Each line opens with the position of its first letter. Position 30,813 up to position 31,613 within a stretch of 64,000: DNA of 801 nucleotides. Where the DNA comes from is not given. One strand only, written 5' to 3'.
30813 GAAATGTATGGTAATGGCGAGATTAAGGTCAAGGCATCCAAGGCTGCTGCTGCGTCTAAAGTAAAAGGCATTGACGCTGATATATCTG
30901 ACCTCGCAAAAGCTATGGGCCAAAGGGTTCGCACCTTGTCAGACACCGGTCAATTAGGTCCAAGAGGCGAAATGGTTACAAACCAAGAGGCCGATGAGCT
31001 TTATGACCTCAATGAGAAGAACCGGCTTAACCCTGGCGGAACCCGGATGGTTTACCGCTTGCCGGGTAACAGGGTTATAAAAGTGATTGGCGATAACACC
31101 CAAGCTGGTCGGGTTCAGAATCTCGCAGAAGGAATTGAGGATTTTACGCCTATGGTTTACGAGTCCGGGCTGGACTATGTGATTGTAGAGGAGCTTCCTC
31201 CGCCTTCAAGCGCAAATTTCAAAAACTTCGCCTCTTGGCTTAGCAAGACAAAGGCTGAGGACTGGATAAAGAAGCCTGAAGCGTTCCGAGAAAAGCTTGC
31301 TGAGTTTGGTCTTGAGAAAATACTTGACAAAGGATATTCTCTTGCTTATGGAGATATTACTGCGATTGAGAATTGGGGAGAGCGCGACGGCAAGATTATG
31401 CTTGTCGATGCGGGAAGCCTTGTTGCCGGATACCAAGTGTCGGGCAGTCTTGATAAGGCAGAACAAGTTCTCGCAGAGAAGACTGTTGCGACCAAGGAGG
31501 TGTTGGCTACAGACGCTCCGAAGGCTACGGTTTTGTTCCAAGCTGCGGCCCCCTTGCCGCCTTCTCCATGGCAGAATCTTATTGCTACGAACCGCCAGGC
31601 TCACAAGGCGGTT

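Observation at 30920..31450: Protein-kinase-like segment in the giant protein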

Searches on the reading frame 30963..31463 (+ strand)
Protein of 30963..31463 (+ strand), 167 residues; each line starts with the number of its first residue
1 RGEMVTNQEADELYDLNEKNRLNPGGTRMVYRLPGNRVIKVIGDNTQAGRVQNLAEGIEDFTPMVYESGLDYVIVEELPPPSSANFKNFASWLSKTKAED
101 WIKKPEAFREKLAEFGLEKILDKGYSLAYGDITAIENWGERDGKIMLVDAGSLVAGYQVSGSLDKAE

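Call 30: search_solved_structures(query=A1, max_evalue=10, show_alignments=4)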
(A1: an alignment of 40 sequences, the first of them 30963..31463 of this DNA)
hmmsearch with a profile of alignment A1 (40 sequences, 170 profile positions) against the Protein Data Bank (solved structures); distinct sequences matched with E-value up to 10: 4.
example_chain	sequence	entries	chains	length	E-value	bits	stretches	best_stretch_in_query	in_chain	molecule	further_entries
8jbi_D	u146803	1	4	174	0.002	20.9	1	16-58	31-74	Secreted effector kinase SteC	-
5vzl_C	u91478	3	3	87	0.09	15.6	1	59-119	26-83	phage anti-CRISPR AcrIIA4 | Associated protein | Anti-CRISPR AcrIIA4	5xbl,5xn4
5vw1_B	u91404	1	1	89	0.094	15.5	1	59-119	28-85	anti-CRISPR protein AcrIIA4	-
2mez_A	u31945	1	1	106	0.12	15.1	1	38-72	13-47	Multiprotein Bridging Factor (MBP-like)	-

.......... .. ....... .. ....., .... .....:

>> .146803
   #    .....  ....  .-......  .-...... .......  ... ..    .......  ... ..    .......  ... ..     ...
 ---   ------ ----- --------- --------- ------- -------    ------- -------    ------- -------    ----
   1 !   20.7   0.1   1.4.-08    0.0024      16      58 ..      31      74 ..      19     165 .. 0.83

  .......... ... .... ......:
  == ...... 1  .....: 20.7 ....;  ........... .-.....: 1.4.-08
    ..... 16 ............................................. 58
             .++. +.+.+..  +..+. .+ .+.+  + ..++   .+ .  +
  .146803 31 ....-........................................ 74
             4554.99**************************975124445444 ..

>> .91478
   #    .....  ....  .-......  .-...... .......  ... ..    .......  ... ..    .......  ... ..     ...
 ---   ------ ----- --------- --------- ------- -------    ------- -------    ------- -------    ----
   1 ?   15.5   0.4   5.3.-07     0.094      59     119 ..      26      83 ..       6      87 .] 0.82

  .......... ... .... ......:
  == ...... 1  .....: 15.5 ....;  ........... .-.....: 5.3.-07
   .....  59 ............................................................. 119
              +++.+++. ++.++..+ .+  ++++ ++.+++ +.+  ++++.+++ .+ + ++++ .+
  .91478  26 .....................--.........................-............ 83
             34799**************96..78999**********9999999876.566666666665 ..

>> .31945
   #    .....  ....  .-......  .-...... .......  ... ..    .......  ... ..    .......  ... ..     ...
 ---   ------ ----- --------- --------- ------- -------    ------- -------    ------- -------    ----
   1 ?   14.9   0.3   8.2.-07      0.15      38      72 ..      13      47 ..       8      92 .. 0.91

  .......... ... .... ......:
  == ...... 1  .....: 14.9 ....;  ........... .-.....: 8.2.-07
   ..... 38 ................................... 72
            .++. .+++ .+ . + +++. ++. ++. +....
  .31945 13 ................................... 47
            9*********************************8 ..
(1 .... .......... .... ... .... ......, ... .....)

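Call 31: find_homologous_proteins(query=A1, max_evalue=0.001)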
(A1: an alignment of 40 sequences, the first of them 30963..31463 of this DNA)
Query A1 (40 sequences) (167 aa, profile of the alignment): 21 proteins with E <= 0.001 among 2621 candidates.
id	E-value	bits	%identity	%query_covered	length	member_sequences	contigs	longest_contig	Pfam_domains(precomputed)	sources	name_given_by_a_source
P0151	3.9e-51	191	34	79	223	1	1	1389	-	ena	-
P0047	3.3e-49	185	37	79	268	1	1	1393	-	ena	-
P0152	1.1e-46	176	30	84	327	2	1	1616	-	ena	-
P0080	1.3e-46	176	29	88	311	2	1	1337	-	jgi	-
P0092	8.1e-40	154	31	83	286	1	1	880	-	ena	-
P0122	2.0e-39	153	31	81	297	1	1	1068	-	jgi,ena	-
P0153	5.2e-30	122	29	81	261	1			-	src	-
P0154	2.0e-28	117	26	79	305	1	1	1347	-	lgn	-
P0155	2.3e-28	117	30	80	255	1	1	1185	-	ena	-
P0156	3.2e-24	103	33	64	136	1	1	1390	-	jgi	-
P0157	5.7e-18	83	37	34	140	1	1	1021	-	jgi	-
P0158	7.0e-18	83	27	89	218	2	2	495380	-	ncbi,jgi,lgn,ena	jgi:hypothetical protein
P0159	5.3e-14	70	44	19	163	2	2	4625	-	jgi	jgi:hypothetical protein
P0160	1.6e-13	69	23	78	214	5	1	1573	-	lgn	-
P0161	6.4e-12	63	22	79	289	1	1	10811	-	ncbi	-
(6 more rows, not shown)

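Call 33: find_encoding_contigs(protein=P0158, flank=8000, max_places=3)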
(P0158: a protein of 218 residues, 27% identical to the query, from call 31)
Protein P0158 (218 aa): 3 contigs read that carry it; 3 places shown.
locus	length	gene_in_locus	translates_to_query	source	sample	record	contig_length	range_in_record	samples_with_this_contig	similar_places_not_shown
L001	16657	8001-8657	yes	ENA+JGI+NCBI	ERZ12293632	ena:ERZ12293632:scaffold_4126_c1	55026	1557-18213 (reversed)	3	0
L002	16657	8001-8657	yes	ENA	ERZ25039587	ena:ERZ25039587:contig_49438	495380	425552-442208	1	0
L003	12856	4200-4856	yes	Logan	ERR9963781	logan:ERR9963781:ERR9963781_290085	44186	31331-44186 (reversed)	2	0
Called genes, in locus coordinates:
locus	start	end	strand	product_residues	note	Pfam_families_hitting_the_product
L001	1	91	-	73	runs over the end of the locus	PF01176:eIF-1a, PF16745:RsgA_N (weak)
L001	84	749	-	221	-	-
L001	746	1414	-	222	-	PF00929:RNase_T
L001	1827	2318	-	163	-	PF00856:SET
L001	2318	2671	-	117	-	-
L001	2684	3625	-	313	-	-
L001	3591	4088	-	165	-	PF00692:dUTPase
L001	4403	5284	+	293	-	-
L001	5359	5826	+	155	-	-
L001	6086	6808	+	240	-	PF03781:FGE-sulfatase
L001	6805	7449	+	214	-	-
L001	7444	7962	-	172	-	-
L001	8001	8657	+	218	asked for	-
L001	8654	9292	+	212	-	-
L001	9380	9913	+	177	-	-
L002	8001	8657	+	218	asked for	-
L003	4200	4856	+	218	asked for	-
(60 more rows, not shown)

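Call 34: predict_structure(alignment_id=A1)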
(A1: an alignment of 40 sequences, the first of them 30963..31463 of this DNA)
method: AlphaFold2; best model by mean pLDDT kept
length: 167 residues; sequences in the alignment: 40
mean_pLDDT: 89.9   pTM: 0.84
mean pLDDT of the five models: 89.9, 89.6, 89.2, 88.4, 88.3
residues with pLDDT >= 90: 134; 70-90: 19; 50-70: 8; < 50: 6
segments of 3 or more residues with pLDDT < 50: 164-167
pLDDT, mean of each block of 10 residues (from residue 1): 83 95 88 97 87 93 96 97 96 95 94 96 90 94 96 75 43
secondary structure, 60 per line:
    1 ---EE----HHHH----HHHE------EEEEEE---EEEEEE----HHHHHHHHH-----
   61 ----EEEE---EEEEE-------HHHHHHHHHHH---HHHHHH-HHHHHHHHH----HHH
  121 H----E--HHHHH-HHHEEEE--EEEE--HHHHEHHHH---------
elements in order: H10-13 E28-33 E37-42 H47-55 E65-68 E72-76 H84-94 H98-103 H105-113 H118-121 H129-133 E138-141 E144-147 H150-153 H155-158

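Call 37: fold_search(model_id=the predicted structure, library=pdb)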
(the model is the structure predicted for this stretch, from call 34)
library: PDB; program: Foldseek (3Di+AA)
matches with E <= 10: 798; with E <= 0.001: 1
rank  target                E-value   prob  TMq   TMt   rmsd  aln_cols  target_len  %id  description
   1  7r9n_B                7.1e-04  1.00  0.44  0.29   7.3       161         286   17  Crystal structure of HPK1 in complex with GNE1858 (released 2022-01-05)
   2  4d2v_A                1.5e-03  0.95  0.35  0.23   7.8       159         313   20  Structure of MELK in complex with inhibitors (released 2014-10-15)
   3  2pul_B                1.6e-03  0.98  0.38  0.19  13.2       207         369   10  Structures of 5-methylthioribose kinase reveal substrate specificity and unusual mode of nucleotide binding (released 2007-05-22)
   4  3hav_A                2.3e-03  0.96  0.37  0.22  14.9       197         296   10  Structure of the streptomycin-ATP-APH(2")-IIa ternary complex (released 2009-11-17)
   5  5ntt                  2.6e-03  0.89  0.37  0.26   9.1       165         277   18  Crystal structure of human Mps1 (TTK) C604Y mutant in complex with NMS-P715 (released 2017-07-26)
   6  3hav_C                2.8e-03  0.98  0.42  0.27  12.6       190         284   14  Structure of the streptomycin-ATP-APH(2")-IIa ternary complex (released 2009-11-17)
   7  6vve                  2.8e-03  0.97  0.43  0.29   6.6       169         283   14  Legionella pneumophila Lpg2603 kinase bound to IP6, Mn2+, and ADP (released 2020-04-08)
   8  3hav_B                2.8e-03  0.90  0.33  0.20  15.8       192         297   13  Structure of the streptomycin-ATP-APH(2")-IIa ternary complex (released 2009-11-17)
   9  8i82_B                2.8e-03  0.75  0.31  0.21  14.9       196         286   14  Crystal structure of Cph001-D189N in complex with CMN IIA (released 2024-01-10)
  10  6cqd_A                4.1e-03  0.96  0.41  0.27   7.4       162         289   17  Crystal structure of HPK1 in complex with ATP analogue (AMPPNP) (released 2018-12-19)
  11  8yv5_B                4.7e-03  0.99  0.43  0.41   6.0       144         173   16  The crystal structure of G. acetivorans RNA kinase Ark1 in complex with ATP (released 2025-04-02)
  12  3mes_A                5.0e-03  0.82  0.36  0.19  15.7       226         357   12  Crystal structure of choline kinase from Cryptosporidium parvum Iowa II, cgd3_2030 (released 2010-04-07)
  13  8i85_A                5.0e-03  0.63  0.29  0.20  14.9       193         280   14  Crystal structure of Cph001-D189N in complex with ATP (released 2024-01-10)
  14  2pui_B                5.3e-03  0.95  0.39  0.20  12.7       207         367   10  Structures of 5-methylthioribose kinase reveal substrate specificity and unusual mode of nucleotide binding (released 2007-05-22)
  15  1zao                  5.7e-03  0.97  0.40  0.27   7.6       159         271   14  Crystal Structure of A.fulgidus Rio2 Kinase Complexed With ATP and Manganese Ions (released 2005-06-21)
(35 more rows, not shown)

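Call 40: search_protein_families(library=pfam, alignment_id=A1, max_evalue=10)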
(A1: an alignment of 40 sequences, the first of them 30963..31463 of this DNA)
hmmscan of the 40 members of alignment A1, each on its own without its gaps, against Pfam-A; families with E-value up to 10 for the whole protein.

A. member 1, window:30963-31463:+ (167 aa): 3 families
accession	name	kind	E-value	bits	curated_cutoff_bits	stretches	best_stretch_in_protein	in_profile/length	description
PF10707.15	YrbL-PhoP_reg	-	0.011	15.9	31.5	1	15-62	2-52/185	PhoP regulatory network protein YrbL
PF08013.17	GatZ_KbaZ-like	-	0.067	12.3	26.7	1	42-123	136-215/420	D-tagatose-1,6-bisphosphate aldolase subunit GatZ/KbaZ-like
PF12010.13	DUF3502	-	0.12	13.3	24.4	1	93-122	30-58/69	Domain of unknown function (DUF3502)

B. families by the number of members that match (of 40 scanned): 20 families
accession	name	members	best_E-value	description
PF10707.15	YrbL-PhoP_reg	7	0.00024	PhoP regulatory network protein YrbL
PF03015.24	Sterile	2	0.11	Male sterility protein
PF03607.23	DCX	1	0.016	Doublecortin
PF21241.2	UvsW_N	1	0.018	DNA helicase UvsW, N-terminal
PF15522.11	Ntox14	1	0.035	Novel toxin 14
PF03328.21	HpcH_HpaI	1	0.04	HpcH/HpaI aldolase/citrate lyase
PF20753.2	DUF6558_C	1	0.047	Phage tail C-terminal domain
PF03917.23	GSH_synth_ATP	1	0.063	Eukaryotic glutathione synthase, ATP binding domain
PF08013.17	GatZ_KbaZ-like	1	0.067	D-tagatose-1,6-bisphosphate aldolase subunit GatZ/KbaZ-like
PF21650.2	DnaG_cat_HB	1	0.083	DNA primase DnaG, catalytic core, helical bundle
PF20279.3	CTD12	1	0.097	C-terminal domain 12 of the ABC-three component (ABC-3C) systems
PF12010.13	DUF3502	1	0.12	Domain of unknown function (DUF3502)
PF23307.1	SAM_KIDINS220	1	0.14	Kinase D-interacting substrate of 220 kDa-like, SAM domain-like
PF21769.2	vRNAP_dom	1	0.15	Virion DNA-directed RNA polymerase domain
PF19071.5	DUF5767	1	0.16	Family of unknown function (DUF5767)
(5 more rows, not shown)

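Call 47: fold_search(model_id=the predicted structure, library=viral)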
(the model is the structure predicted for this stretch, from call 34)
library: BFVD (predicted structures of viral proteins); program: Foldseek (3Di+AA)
matches with E <= 10: 505; with E <= 0.001: 26
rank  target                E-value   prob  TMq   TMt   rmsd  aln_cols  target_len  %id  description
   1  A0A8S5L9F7            6.3e-07  1.00  0.55  0.44   4.9       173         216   21  Uncharacterized protein [Myoviridae sp. ctPuP5]
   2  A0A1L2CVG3            5.8e-06  1.00  0.43  0.43   7.1       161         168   20  Uncharacterized protein [Pectobacterium phage vB_PcaM_CBB]
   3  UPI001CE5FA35         7.5e-06  1.00  0.49  0.50   7.0       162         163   18  (no name look-up for this kind of identifier)
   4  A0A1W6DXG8            1.3e-05  1.00  0.42  0.41   8.4       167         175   17  Uncharacterized protein [Sphingobium phage Lacusarx]
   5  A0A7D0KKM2            1.7e-05  1.00  0.52  0.43   5.3       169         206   18  (no name in the UniProt tables at hand)
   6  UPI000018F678         1.9e-05  1.00  0.46  0.31  13.2       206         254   18  (no name look-up for this kind of identifier)
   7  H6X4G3                2.1e-05  1.00  0.52  0.45   7.3       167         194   22  Uncharacterized protein [Klebsiella phage vB_KleM_RaK2]
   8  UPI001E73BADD         3.6e-05  1.00  0.46  0.34   4.2       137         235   20  (no name look-up for this kind of identifier)
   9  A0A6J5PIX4            4.1e-05  1.00  0.38  0.35   9.5       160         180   15  Uncharacterized protein [uncultured Caudovirales phage]
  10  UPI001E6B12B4         5.6e-05  1.00  0.45  0.41   4.8       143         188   15  (no name look-up for this kind of identifier)
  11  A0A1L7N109            6.4e-05  1.00  0.44  0.36   6.2       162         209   17  Protein kinase domain-containing protein [Ralstonia phage RP12]
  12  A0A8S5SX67            7.3e-05  1.00  0.39  0.30   9.8       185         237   17  Uncharacterized protein [Siphoviridae sp. ctZHD14]
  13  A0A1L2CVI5            1.4e-04  1.00  0.41  0.37   7.4       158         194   16  Uncharacterized protein [Pectobacterium phage vB_PcaM_CBB]
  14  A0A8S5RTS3            1.6e-04  1.00  0.44  0.36   8.9       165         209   12  (no name in the UniProt tables at hand)
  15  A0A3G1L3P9            1.8e-04  1.00  0.50  0.32   6.4       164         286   18  RIO-like putative serine/threonine kinase [Synechococcus phage S-CBWM1]
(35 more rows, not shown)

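Call 48: search_protein_families(library=phrogs, alignment_id=A1, max_evalue=0.01)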
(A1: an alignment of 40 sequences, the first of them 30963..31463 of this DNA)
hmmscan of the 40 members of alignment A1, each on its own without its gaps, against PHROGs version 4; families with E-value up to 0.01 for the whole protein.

A. member 1, window:30963-31463:+ (167 aa): 1 family
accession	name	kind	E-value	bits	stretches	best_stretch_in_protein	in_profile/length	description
phrog_4301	-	unknown function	1.7e-05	25.4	1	17-153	37-169/225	-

B. families by the number of members that match (of 40 scanned): 2 families
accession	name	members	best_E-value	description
phrog_4301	-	35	1.5e-14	-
phrog_12518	-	1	6.4e-05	-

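Call 53: find_related_loci(query=window:30963-31463:+, collection=viral_contigs, flank=10000)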
Query window:30963-31463:+ (167 aa) in viral_contigs; peptide patterns used: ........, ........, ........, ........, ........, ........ (x = any residue, [..] = any of these).
6 stretches matched a pattern, but none encodes a relative of the query by tblastn (E <= 1e-3).

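Call 55: search_protein_families(library=ncbifam, proteins=[window:30963-31463:+], max_evalue=0.1)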
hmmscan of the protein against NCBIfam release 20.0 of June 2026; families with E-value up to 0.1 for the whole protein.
window:30963-31463:+ (167 aa): 0 families
